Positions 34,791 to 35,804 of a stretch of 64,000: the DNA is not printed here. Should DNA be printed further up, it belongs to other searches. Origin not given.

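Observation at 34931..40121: Candidate extracytoplasmic flavin/iron redox-and-transport module: two unknown secreted proteins, ApbE, a ferric-reductase b-cytochrome and a hemerythrin-tailed P1B ATPase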

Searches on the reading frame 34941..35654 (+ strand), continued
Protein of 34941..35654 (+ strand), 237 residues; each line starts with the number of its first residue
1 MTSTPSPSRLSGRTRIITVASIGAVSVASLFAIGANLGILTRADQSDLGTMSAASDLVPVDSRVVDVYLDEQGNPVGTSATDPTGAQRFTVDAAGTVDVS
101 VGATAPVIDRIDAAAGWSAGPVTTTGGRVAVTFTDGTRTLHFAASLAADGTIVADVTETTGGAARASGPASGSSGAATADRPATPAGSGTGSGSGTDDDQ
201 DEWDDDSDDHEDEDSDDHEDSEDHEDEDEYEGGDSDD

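Call 44: search_protein_families(library=ncbifam, max_evalue=0.001, proteins=[L002:7827-9233:-, L002:9230-9922:-, L013:12472-13182:+, L019:10427-10897:+])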
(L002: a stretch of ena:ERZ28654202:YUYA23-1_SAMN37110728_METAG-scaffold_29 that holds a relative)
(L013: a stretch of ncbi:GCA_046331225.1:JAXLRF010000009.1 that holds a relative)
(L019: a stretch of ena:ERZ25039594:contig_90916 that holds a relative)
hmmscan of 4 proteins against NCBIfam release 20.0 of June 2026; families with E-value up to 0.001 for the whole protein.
L002:7827-9233:- (468 aa): 83 families (the best 25 are shown)
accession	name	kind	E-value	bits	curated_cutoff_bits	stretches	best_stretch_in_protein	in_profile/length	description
NF033092.0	HK_WalK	equivalog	5.6e-51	173.8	725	2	236-449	370-593/594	cell wall metabolism sensor histidine kinase WalK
NF008312.0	PRK11100.1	equivalog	2.6e-48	165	356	1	70-450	88-474/477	two-component system sensor histidine kinase CreC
TIGR01386.1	cztS_silS_copS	subfamily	1.8e-46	159.1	292.55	1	140-438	143-447/457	heavy metal sensor histidine kinase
NF040691.1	MtrAB_MtrB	equivalog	5.9e-44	150.9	450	1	122-450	149-492/507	MtrAB system histidine kinase MtrB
NF012163.2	BaeS_SmeS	equivalog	3.1e-41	141.8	500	1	168-449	171-457/457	sensor histidine kinase efflux regulator BaeS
NF007007.0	PRK09470.1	equivalog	6.7e-40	137.4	486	1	168-450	175-459/463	envelope stress sensor histidine kinase CpxA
NF046044.1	PnpS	equivalog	4.6e-39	134.5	400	1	238-449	170-390/390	two-component system histidine kinase PnpS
NF007004.0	PRK09467.1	equivalog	8.1e-39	133.7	415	1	165-450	160-436/440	two-component system sensor histidine kinase EnvZ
NF007837.0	PRK10549.1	equivalog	6.6e-38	130.6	603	1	170-450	173-458/466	envelope stress sensor histidine kinase BaeS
NF008025.0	PRK10755.1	equivalog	7.5e-36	123.6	314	1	149-450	55-356/362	two-component system sensor histidine kinase PmrB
TIGR02966.1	phoR_proteo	equivalog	1.4e-35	122.9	334.2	1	231-445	107-330/333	phosphate regulon sensor histidine kinase PhoR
NF058527.1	HistKinChvGCaul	equivalog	3.2e-34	118.6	740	1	101-436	170-514/535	two-component sensor histidine kinase ChvG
NF007898.0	PRK10604.1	equivalog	2e-33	116.2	478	1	169-451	144-424/433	two-component system sensor histidine kinase RstB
NF045900.1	HisKinCpxALeg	equivalog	8.3e-33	113.8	800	1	159-449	150-450/451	two-component system sensor histidine kinase CpxA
NF041735.1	hist_kin_RppB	equivalog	1.4e-30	106.4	400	1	238-449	216-438/438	two-component system sensor histidine kinase RppB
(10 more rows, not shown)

L002:9230-9922:- (230 aa): 88 families (the best 25 are shown)
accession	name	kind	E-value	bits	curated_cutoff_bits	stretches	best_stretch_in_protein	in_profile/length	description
NF041733.1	resp_reg_CseB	equivalog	1.1e-59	201.6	350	1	10-225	2-227/228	two-component system response regulator CseB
NF008296.0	PRK11083.1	equivalog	6e-58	195.9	273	1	9-225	4-226/228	two-component system response regulator CreB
TIGR02154.1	PhoB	equivalog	2e-55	187.5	296.2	1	9-224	3-225/226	phosphate regulon transcriptional regulator PhoB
NF040689.1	MtrAB_MtrA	equivalog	1.9e-54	184.3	300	1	12-223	2-217/219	MtrAB system response regulator MtrA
NF045944.1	ResRegRpaBCyano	equivalog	2.1e-49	167.9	330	1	12-224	1-227/229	response regulator transcription factor RpaB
NF040534.1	resp_reg_YycF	equivalog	1.3e-47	162.1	340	1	10-227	2-230/231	response regulator YycF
NF007982.1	PRK10710.1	equivalog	7.4e-47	159.9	380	1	7-224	6-227/235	envelope stress response regulator BaeR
NF053854.1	RespRegPhoBBctds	equivalog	1.3e-46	158.7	270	1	11-222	1-222/225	two-component system response regulator PhoB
NF007928.2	PRK10643.1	equivalog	6.1e-46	156.8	330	1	10-224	2-216/216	two-component system response regulator PmrA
TIGR01387.1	cztR_silR_copR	subfamily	4.1e-44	150.8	279.2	1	11-224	1-218/218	heavy metal response regulator transcription factor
NF033117.2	vanR_ACDEGLN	exception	2e-43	148.6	350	1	12-224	2-225/226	VanR-ABDEGLN family response regulator transcription factor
NF007346.1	PRK09836.1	equivalog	4.3e-43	147.7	420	1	10-228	2-225/227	copper/silver response regulator transcription factor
NF033120.0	vanR_FM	exception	2.8e-42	144.9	460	1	9-224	4-229/231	vancomycin resistance response regulator transcription factor, VanR-F/VanR-M family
NF041209.1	resp_regPieR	equivalog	3.7e-42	144.5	450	1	10-224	2-227/231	two component system response regulator PieR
NF008034.0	PRK10766.1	equivalog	5.7e-42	143.8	275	1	10-224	4-226/231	two-component system response regulator TorR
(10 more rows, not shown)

L013:12472-13182:+ (236 aa): 0 families

L019:10427-10897:+ (156 aa): 0 families

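Call 46: search_solved_structures(query=A1, max_evalue=10)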
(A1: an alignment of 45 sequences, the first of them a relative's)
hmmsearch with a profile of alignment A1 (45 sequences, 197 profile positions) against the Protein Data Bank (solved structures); distinct sequences matched with E-value up to 10: 2.
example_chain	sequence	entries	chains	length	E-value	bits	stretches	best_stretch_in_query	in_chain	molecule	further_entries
6wmp_A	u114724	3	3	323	0.86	12.7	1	16-74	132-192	DNA-directed RNA polymerase subunit alpha 1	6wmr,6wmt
6jd6_A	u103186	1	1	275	6.7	9.8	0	165-196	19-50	Ankyrin repeat domain-containing protein EMB506, chloroplastic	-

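Call 47: search_protein_families(library=pfam, max_evalue=1, proteins=[L016:10644-11408:+, L017:10695-11222:+, L002:10554-10961:+, L013:10578-10922:+, L019:8473-8913:+, L017:10001-10702:+, L016:10001-10651:+, L002:12487-12753:+])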
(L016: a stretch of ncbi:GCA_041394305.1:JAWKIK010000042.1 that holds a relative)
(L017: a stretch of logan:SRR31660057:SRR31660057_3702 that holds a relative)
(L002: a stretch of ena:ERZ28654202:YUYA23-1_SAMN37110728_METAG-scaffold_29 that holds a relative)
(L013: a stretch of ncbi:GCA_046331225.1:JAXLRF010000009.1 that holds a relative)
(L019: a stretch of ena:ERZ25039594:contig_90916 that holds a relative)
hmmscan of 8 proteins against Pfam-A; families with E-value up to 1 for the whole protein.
L016:10644-11408:+ (254 aa): 0 families

L017:10695-11222:+ (175 aa): 0 families

L002:10554-10961:+ (135 aa): 0 families

L013:10578-10922:+ (114 aa): 1 family
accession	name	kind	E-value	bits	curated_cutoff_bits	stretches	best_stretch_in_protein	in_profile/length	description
PF22253.2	DUF6948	-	0.12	12.9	27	0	12-48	49-84/85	Domain of unknown function (DUF6948)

L019:8473-8913:+ (146 aa): 0 families

L017:10001-10702:+ (233 aa): 1 family
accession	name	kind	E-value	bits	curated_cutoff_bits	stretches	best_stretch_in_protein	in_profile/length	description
PF09184.16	PPP4R2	-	0.23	11.4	27.4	1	173-229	220-276/282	PPP4R2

L016:10001-10651:+ (216 aa): 1 family
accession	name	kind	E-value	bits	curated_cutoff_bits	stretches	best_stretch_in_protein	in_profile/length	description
PF25739.1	HCMV_UL15A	-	0.21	12.5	25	1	69-137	16-85/107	Human cytomegalovirus UL15A protein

L002:12487-12753:+ (88 aa): 0 families

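Call 60: search_protein_representatives(alignment_id=A1)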
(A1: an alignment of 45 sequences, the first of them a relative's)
Query: 45 sequences, 197 profile positions. Proteins with E-value up to 0.001 (for the whole library): 914; up to 1e-10: 355; up to 1e-30: 117. The best 150 are listed.
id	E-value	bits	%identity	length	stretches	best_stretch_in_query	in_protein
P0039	7.4e-72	257.8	-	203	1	1-197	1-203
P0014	1.2e-69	250.5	-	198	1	1-197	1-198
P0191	1.9e-67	243.4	-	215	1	1-197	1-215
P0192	9.2e-64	231.3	-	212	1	1-197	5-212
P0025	4.4e-58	212.8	-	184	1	1-197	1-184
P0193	4.5e-58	212.8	-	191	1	1-197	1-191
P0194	1.4e-57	211.2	-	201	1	1-197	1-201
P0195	3.5e-57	209.9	-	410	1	1-197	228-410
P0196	2.9e-55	203.6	-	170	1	16-197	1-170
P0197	3.7e-55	203.3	-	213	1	10-197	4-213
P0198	1.8e-54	201.1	-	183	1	1-197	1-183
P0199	2.6e-54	200.5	-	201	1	1-197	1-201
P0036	3.2e-54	200.2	-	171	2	77-197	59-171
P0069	8.3e-54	198.9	-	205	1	12-197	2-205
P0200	1.7e-53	197.9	-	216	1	6-197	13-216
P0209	1.9e-50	187.9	-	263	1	3-197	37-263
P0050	4.6e-50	186.6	-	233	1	12-197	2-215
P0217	2.0e-47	178.0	-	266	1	5-197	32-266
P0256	3.2e-38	148.0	-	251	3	37-197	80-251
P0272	5.9e-36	140.6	-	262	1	1-197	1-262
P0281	7.2e-35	137.0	-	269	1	12-167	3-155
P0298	6.7e-31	124.1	-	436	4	43-161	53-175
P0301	2.2e-30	122.4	-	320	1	9-177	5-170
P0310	3.3e-29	118.6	-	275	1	12-163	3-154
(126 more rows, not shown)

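Call 61: search_protein_families(library=pfam, max_evalue=0.01, proteins=[P0195, P0298, P0301, P0310, P0281, P0272, P0209, P0217, P0256])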
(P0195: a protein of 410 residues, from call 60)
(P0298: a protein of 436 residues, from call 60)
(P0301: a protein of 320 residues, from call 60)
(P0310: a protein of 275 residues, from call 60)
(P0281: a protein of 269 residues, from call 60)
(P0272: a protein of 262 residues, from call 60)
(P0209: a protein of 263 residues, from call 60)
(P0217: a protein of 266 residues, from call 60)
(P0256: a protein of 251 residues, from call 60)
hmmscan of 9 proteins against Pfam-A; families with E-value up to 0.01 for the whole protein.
P0195 (410 aa): 0 families

P0298 (436 aa): 7 families
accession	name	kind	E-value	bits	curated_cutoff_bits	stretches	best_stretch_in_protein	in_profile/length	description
PF17433.7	Glyco_hydro_49N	-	1.1e-06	28.8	21.3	0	189-255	96-161/188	Glycosyl hydrolase family 49 N-terminal Ig-like domain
PF11687.14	DUF3284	-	2.7e-05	24.4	23.7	0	306-333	80-107/119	Domain of unknown function (DUF3284)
PF09864.15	MliC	-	9.4e-05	22.8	22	0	104-159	13-60/67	Membrane-bound lysozyme-inhibitor of c-type lysozyme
PF17656.6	ChapFlgA_N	-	0.00023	21.9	27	0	221-241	13-33/77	FlgA N-terminal domain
PF20001.5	DUF6428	-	0.0032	17.7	28.7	0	224-250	86-112/155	Family of unknown function (DUF6428)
PF02922.24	CBM_48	-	0.0083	16.9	22.4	0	361-409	22-72/83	Carbohydrate-binding module 48 (Isoamylase N-terminal domain)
PF01456.22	Mucin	-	0.0097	16.4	34.7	1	9-101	6-100/143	Mucin-like glycoprotein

P0301 (320 aa): 0 families

P0310 (275 aa): 0 families

P0281 (269 aa): 0 families

P0272 (262 aa): 0 families

P0209 (263 aa): 0 families

P0217 (266 aa): 0 families

P0256 (251 aa): 0 families

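Call 66: search_protein_families(library=ncbifam, max_evalue=1e-10, proteins=[L005:12640-13986:+, L005:14207-15331:+])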
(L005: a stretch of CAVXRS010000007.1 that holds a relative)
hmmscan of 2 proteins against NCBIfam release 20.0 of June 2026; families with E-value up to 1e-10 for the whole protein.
L005:12640-13986:+ (448 aa): 15 families
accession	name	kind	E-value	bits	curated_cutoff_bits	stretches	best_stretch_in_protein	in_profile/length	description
TIGR01522.1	ATPase-IIA2_Ca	equivalog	1.7e-46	158.5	798.3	1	10-216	8-214/854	calcium-transporting P-type ATPase, PMR1-type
TIGR01647.1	ATPase-IIIA_H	equivalog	5.8e-46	157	615.5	1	24-215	1-179/755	plasma-membrane proton-efflux P-type ATPase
TIGR01523.1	ATPase-IID_K-Na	equivalog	2.1e-44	151.4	645.05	1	6-214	7-219/997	potassium/sodium efflux P-type ATPase, fungal-type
TIGR01116.1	ATPase-IIA1_Ca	equivalog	9.4e-37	126.5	703.4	1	55-217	2-162/799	calcium-translocating P-type ATPase, SERCA-type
TIGR01524.1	ATPase-IIIB_Mg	equivalog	3.3e-34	117.9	610.75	1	15-214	24-230/867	magnesium-translocating P-type ATPase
NF011702.0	PRK15122.1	subfamily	2.9e-25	88.4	975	1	15-215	40-268/907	magnesium-translocating P-type ATPase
TIGR01106.1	ATPase-IIC_X-K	subfamily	2.4e-23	82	946.1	1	24-215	36-238/997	Na,H/K antiporter P-type ATPase subunit alpha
TIGR01494.1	ATPase_P-type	subfamily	1.1e-20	73.6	62.3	1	84-190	1-107/478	HAD-IC family P-type ATPase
TIGR01525.1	ATPase-IB_hvy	subfamily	2.6e-16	59.6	346.25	1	69-188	8-128/560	heavy metal translocating P-type ATPase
TIGR01657.1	P-ATPase-V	hypoth_equivalog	2.1e-15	55.3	618.25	1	23-178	138-292/1055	ATP13A2 family polyamine export P-type ATPase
TIGR01512.1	ATPase-IB2_Cd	subfamily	1.6e-14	53.5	313.5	1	67-179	6-113/494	cadmium family heavy metal-translocating P-type ATPase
NF008262.1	PRK11033.1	equivalog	1.7e-14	53.2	1005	1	79-192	191-308/731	zinc/cadmium/mercury/lead-transporting ATPase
TIGR01517.1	ATPase-IIB_Ca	equivalog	2.1e-13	49.3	507.05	1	22-181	53-221/882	calcium-translocating P-type ATPase, PMCA-type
NF033775.1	P_type_ZntA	exception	1.6e-11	43.3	1240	1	79-190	196-311/732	Zn(II)/Cd(II)/Pb(II) translocating P-type ATPase ZntA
TIGR01511.1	ATPase-IB1_Cu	subfamily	4.3e-11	42.4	397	1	82-182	46-142/542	copper-translocating P-type ATPase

L005:14207-15331:+ (374 aa): 18 families
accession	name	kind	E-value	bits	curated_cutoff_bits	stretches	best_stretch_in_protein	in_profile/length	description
TIGR01522.1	ATPase-IIA2_Ca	equivalog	2.2e-93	313.6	798.3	1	1-359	497-853/854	calcium-transporting P-type ATPase, PMR1-type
TIGR01116.1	ATPase-IIA1_Ca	equivalog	3.9e-80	270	703.4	1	1-357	463-799/799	calcium-translocating P-type ATPase, SERCA-type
TIGR01106.1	ATPase-IIC_X-K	subfamily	1.2e-61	208.7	946.1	2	48-225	636-815/997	Na,H/K antiporter P-type ATPase subunit alpha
TIGR01517.1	ATPase-IIB_Ca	equivalog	1.5e-57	195.4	507.05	1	3-353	543-877/882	calcium-translocating P-type ATPase, PMCA-type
TIGR01523.1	ATPase-IID_K-Na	equivalog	1.1e-53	182.1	645.05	1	2-256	590-859/997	potassium/sodium efflux P-type ATPase, fungal-type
NF011702.0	PRK15122.1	subfamily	5.1e-43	147.1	975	1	2-358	552-902/907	magnesium-translocating P-type ATPase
TIGR01524.1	ATPase-IIIB_Mg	equivalog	2.9e-42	144.6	610.75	1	2-358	513-862/867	magnesium-translocating P-type ATPase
TIGR01494.1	ATPase_P-type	subfamily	1.4e-40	139.2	62.3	1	68-189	359-475/478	HAD-IC family P-type ATPase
TIGR01647.1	ATPase-IIIA_H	equivalog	2e-37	128.8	615.5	1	1-213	439-651/755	plasma-membrane proton-efflux P-type ATPase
TIGR01525.1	ATPase-IB_hvy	subfamily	2.5e-32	112.5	346.25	1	66-178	422-532/560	heavy metal translocating P-type ATPase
TIGR01512.1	ATPase-IB2_Cd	subfamily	6.5e-26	91.1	313.5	1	67-179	358-469/494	cadmium family heavy metal-translocating P-type ATPase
TIGR01511.1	ATPase-IB1_Cu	subfamily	2.2e-22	79.6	397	1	71-161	408-494/542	copper-translocating P-type ATPase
NF008262.1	PRK11033.1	equivalog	2.8e-20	72.4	1005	1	78-167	605-692/731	zinc/cadmium/mercury/lead-transporting ATPase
NF007952.0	PRK10671.1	equivalog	5.3e-20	71.2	1316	1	3-159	653-781/838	copper-exporting P-type ATPase CopA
TIGR01657.1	P-ATPase-V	hypoth_equivalog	2.8e-19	68.2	618.25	1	50-198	756-902/1055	ATP13A2 family polyamine export P-type ATPase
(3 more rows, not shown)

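Call 84: find_encoding_contigs(protein=P0053, flank=9000, max_places=2)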
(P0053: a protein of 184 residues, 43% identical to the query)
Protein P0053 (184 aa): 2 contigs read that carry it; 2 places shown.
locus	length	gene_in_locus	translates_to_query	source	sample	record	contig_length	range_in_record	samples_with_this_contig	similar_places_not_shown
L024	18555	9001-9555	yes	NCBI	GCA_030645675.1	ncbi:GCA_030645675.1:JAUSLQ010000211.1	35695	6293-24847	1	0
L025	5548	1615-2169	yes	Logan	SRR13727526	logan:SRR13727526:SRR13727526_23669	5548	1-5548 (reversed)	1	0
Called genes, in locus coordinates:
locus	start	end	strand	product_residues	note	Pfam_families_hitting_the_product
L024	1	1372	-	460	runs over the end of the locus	PF00773:RNB, PF18614:RNase_II_C_S1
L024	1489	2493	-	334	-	PF06723:MreB_Mbl, PF00012:HSP70, PF14450:FtsA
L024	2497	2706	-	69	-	-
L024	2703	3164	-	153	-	PF02391:MoaE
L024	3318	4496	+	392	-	PF13180:PDZ_2, PF17820:PDZ_6 (weak)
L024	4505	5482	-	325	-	PF01370:Epimerase (weak)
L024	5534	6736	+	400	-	PF10103:Zincin_2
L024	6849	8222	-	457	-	PF00672:HAMP, PF00512:HisKA, PF02518:HATPase_c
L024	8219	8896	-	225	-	PF00072:Response_reg, PF00486:Trans_reg_C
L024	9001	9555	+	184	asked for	-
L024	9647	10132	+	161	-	-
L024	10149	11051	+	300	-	PF02424:ApbE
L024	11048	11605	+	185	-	PF01794:Ferric_reduct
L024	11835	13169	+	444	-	PF00266:Aminotran_5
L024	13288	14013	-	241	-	PF14602:Hexapep_2 (faint), PF00132:Hexapep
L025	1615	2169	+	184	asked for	-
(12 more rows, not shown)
